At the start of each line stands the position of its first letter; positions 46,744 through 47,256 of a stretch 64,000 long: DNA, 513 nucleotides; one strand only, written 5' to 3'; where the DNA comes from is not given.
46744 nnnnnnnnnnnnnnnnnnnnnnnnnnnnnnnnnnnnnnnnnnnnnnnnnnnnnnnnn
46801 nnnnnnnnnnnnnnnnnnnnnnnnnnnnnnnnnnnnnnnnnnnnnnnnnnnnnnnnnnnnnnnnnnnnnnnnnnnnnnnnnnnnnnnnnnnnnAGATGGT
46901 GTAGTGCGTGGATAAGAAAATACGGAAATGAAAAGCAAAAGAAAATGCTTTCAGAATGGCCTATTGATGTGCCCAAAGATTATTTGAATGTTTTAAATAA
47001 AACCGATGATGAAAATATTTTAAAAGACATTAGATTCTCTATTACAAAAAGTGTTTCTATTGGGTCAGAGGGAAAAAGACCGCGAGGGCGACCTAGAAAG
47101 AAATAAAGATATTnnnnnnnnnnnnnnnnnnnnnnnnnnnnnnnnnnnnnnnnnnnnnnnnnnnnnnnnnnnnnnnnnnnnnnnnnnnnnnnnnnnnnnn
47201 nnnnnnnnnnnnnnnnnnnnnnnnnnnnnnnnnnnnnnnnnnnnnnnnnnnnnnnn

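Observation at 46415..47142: Intact REP–RAYT–REP unit with perfect 28-bp inverted termini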

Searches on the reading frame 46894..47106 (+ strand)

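Call 74: search_protein_families(library=pfam, proteins=[window:46894-47106:+], max_evalue=1)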
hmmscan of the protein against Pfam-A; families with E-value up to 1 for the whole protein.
window:46894-47106:+ (70 aa): 1 family
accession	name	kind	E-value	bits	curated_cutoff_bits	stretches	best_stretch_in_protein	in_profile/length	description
PF14621.11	RFX5_DNA_bdg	-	0.081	13.1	27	1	55-70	62-77/219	RFX5 DNA-binding domain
